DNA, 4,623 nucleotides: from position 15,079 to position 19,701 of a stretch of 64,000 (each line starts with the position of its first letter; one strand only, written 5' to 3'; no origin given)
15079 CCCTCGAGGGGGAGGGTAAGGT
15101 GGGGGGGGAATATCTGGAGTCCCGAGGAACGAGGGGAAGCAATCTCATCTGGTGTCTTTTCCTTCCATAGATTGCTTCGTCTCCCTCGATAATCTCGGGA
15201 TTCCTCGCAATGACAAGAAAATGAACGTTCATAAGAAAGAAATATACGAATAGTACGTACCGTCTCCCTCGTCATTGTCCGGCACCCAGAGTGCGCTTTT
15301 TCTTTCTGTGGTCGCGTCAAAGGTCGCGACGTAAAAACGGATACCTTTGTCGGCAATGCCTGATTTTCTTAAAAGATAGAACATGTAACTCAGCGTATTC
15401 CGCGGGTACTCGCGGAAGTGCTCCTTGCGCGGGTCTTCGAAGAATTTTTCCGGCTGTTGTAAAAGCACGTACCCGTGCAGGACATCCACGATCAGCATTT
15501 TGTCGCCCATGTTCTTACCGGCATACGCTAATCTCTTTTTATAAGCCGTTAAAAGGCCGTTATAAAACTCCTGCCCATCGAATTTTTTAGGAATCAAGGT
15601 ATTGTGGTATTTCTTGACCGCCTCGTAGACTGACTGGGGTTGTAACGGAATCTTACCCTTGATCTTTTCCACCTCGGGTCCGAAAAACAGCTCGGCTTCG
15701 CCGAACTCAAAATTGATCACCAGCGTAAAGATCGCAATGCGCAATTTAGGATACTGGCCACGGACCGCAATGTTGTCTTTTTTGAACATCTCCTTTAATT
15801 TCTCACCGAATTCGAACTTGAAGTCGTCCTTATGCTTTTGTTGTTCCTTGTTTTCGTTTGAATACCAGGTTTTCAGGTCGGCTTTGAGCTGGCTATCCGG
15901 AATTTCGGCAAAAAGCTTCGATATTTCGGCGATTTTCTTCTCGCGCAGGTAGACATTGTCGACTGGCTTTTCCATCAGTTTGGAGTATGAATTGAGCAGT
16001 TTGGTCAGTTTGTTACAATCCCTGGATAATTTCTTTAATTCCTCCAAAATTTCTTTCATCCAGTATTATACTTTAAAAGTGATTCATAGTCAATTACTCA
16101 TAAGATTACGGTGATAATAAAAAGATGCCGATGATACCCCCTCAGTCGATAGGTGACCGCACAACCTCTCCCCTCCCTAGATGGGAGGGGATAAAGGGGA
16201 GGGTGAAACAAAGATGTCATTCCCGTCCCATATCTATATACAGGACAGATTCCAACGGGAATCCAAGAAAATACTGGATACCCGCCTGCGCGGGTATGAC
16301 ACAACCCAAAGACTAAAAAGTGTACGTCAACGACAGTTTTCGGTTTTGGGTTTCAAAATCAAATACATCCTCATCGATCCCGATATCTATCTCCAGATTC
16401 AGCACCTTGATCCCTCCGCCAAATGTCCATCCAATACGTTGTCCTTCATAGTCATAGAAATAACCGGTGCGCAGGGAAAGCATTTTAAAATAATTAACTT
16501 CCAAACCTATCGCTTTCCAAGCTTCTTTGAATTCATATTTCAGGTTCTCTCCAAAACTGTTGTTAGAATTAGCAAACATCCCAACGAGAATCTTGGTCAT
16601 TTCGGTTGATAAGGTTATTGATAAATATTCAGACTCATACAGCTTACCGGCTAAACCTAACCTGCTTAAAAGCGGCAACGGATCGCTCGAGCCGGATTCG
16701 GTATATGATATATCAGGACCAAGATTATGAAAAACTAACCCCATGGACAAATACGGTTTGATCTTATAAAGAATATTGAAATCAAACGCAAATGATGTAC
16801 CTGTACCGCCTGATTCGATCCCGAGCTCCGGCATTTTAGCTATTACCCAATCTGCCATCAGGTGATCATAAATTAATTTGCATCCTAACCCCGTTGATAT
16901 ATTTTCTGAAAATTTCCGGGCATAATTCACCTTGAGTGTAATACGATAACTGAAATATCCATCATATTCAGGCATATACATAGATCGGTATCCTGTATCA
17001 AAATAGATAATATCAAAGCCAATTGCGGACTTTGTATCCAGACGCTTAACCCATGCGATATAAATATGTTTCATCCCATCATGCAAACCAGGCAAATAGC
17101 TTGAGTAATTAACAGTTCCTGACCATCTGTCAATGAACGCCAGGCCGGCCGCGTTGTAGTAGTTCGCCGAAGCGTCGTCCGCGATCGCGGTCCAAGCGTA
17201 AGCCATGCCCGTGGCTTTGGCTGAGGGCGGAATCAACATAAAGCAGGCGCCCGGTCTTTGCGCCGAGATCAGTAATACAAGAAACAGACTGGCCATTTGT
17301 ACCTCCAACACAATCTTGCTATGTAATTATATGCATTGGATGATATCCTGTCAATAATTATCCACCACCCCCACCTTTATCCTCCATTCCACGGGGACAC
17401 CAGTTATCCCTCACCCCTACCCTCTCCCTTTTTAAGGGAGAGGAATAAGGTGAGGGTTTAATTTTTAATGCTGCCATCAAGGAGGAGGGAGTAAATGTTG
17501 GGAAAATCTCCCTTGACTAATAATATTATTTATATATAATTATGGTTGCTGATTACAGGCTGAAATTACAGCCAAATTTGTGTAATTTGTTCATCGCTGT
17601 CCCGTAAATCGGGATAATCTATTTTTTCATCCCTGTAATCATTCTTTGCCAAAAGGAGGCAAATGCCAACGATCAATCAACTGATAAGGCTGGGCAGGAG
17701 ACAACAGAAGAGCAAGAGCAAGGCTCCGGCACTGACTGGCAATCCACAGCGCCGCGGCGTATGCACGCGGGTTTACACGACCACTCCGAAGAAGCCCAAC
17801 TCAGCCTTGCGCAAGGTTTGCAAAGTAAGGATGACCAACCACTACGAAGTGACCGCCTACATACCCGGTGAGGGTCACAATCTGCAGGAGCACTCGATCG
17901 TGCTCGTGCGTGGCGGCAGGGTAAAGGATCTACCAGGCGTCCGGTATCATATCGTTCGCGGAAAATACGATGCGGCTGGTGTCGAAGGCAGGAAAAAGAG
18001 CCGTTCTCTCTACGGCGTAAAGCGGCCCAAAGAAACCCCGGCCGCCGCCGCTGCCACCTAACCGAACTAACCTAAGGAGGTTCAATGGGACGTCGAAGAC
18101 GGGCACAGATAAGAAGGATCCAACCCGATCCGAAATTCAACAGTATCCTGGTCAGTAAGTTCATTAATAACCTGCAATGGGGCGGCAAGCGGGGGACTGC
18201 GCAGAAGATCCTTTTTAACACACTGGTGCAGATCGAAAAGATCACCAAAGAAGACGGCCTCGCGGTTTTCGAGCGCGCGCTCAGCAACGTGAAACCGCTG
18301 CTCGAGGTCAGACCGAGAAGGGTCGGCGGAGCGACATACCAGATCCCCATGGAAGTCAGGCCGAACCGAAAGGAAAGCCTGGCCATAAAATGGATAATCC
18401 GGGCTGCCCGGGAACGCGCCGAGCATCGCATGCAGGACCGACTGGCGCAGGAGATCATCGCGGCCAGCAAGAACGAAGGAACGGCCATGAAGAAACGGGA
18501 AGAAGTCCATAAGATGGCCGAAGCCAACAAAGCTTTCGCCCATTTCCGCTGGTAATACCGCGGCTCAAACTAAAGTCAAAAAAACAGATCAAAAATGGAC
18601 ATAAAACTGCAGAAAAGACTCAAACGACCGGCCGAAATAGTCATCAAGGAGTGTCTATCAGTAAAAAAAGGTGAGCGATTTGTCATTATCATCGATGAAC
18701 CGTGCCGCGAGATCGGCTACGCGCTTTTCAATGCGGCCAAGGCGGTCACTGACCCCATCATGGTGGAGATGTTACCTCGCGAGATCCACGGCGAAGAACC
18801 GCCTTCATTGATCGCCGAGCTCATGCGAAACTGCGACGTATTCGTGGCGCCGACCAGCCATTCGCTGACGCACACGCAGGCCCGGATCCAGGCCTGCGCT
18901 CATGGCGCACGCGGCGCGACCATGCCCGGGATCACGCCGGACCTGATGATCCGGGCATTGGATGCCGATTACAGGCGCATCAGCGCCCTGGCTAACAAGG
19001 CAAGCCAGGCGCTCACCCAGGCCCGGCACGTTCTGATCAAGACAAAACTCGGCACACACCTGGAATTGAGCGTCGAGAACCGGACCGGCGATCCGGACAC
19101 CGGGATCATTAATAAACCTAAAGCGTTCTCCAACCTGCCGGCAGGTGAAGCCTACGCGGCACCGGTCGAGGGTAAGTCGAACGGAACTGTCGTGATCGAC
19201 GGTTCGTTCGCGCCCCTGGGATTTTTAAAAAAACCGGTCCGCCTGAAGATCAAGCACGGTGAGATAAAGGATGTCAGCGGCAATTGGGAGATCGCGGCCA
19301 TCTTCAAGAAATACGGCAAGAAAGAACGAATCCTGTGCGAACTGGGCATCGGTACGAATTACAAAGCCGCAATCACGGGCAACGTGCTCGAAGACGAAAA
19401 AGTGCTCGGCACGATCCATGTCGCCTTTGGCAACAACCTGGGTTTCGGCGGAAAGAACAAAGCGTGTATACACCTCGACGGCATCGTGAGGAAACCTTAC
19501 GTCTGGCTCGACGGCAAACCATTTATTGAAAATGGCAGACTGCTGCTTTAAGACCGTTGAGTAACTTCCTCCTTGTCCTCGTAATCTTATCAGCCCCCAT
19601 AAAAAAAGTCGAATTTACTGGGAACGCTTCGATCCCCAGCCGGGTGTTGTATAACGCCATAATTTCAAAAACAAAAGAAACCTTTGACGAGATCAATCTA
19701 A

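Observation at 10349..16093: Candidate undescribed defence-like module: orphan protein + two BrxD/DUF2791-like ATPases + Lhr-like helicase, with no known partner genes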

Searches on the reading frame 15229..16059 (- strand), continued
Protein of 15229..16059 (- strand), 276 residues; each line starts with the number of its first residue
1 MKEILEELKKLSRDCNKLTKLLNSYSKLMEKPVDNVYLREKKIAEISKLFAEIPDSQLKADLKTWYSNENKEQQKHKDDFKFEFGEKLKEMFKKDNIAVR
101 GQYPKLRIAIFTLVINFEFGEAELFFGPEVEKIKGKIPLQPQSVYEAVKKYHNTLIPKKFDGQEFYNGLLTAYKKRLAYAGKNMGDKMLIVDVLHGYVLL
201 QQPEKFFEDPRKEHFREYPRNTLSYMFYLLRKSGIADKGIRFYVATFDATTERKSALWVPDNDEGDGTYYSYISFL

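Call 66: find_encoding_contigs(protein=P0293, flank=10000, max_places=1)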
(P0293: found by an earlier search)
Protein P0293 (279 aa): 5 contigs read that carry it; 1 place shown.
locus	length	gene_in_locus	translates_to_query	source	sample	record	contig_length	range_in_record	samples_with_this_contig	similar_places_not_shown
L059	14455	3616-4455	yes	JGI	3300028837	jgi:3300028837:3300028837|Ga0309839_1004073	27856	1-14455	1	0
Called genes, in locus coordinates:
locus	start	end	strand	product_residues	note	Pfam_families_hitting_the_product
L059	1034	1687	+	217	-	-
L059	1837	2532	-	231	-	PF01177:Asp_Glu_race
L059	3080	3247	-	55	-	-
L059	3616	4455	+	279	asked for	-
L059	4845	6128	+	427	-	PF10923:BrxC_BrxD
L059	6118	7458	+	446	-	PF10923:BrxC_BrxD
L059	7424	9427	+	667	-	PF00270:DEAD, PF00271:Helicase_C, PF22590:Cas3-like_C_2 (weak)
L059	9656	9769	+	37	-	-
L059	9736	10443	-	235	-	PF02683:DsbD_TM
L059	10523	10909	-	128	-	PF00085:Thioredoxin, PF13098:Thioredoxin_2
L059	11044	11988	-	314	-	PF00085:Thioredoxin, PF13098:Thioredoxin_2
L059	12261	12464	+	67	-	-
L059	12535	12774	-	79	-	PF13192:Thioredoxin_3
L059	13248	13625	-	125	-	PF13478:XdhC_C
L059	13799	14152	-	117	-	-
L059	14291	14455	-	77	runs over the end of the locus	PF07610:DUF1573 (weak)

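Call 67: search_dna_similar(query=P0200, collection=plasmids, mode=protein, max_evalue=0.001)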
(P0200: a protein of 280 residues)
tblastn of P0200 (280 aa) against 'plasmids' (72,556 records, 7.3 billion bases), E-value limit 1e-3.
No match.

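Call 72: search_dna_similar(query=window:15229-16059:-, collection=phages, mode=protein, max_evalue=0.001)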
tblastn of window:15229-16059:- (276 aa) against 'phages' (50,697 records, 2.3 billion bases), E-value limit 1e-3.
No match.

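Call 98: find_related_loci(query=A1, collection=viral_contigs, flank=8000)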
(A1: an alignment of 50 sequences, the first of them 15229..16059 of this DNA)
Query A1 (276 aa) in viral_contigs; peptide patterns used: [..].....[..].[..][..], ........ (x = any residue, [..] = any of these).
105 stretches matched a pattern, but none encodes a relative of the query by tblastn (E <= 1e-3).

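Call 99: find_related_loci(query=P0180, collection=viral_contigs, flank=8000)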
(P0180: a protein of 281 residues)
Query P0180 (281 aa) in viral_contigs; peptide patterns used: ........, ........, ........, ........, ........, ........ (x = any residue, [..] = any of these).
2 stretches matched a pattern, but none encodes a relative of the query by tblastn (E <= 1e-3).

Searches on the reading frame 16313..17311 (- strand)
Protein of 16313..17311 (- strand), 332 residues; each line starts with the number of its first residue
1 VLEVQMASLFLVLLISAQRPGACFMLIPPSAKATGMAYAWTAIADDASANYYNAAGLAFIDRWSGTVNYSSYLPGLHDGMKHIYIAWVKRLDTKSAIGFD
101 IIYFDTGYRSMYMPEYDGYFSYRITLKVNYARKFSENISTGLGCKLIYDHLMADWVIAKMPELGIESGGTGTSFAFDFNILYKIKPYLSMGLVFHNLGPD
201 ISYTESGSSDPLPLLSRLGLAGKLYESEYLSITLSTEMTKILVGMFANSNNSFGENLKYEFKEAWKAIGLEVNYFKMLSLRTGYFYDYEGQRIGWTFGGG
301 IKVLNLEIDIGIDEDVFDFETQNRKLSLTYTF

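Call 80: search_protein_families(library=pfam, proteins=[window:16313-17311:-], max_evalue=0.0001)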
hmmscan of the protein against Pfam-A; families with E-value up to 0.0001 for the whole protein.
window:16313-17311:- (332 aa): 2 families
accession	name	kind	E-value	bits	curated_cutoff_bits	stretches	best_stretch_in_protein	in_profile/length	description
PF19572.5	PorV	-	4.5e-17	62.8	27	1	22-244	13-239/243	Type IX secretion system protein PorV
PF03349.22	Toluene_X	-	1.6e-07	30.6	29.7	1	13-63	2-53/421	Outer membrane protein transport protein (OMPP1/FadL/TodX)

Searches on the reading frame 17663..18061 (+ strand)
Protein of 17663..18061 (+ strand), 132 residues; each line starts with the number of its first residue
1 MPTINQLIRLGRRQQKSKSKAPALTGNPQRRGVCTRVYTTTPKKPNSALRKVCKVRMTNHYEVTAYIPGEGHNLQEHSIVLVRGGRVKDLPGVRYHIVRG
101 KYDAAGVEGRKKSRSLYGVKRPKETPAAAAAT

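Call 80: search_protein_families(library=pfam, proteins=[window:17663-18061:+], max_evalue=0.0001)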
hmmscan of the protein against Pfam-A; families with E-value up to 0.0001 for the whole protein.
window:17663-18061:+ (132 aa): 1 family
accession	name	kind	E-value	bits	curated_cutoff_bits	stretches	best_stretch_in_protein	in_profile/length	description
PF00164.32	Ribosom_S12_S23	-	1.6e-40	137.7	22.3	1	18-123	2-109/110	Ribosomal protein S12/S23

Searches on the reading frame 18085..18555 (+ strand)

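Call 80: search_protein_families(library=pfam, proteins=[window:18085-18555:+], max_evalue=0.0001)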
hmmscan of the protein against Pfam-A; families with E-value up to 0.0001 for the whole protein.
window:18085-18555:+ (156 aa): 1 family
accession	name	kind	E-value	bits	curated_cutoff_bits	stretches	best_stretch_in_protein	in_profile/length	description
PF00177.27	Ribosomal_S7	-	1.1e-57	194.2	24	1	3-149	2-148/148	Ribosomal protein S7p/S5e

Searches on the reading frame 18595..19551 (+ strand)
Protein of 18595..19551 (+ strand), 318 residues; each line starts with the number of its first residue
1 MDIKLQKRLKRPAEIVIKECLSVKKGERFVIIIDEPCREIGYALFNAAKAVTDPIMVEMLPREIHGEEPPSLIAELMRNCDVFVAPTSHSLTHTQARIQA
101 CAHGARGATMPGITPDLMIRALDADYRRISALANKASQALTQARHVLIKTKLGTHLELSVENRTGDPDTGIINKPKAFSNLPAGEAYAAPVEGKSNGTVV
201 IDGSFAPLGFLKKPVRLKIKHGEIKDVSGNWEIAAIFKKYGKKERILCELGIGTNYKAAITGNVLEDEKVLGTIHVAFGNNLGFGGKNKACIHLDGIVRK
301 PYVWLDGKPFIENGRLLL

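Call 80: search_protein_families(library=pfam, proteins=[window:18595-19551:+], max_evalue=0.0001)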
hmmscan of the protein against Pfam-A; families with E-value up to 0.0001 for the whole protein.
window:18595-19551:+ (318 aa): 1 family
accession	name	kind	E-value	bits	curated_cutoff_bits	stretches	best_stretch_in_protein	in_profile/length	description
PF02073.20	Peptidase_M29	-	2.1e-10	40.4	27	1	126-282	185-350/406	Thermophilic metalloprotease (M29)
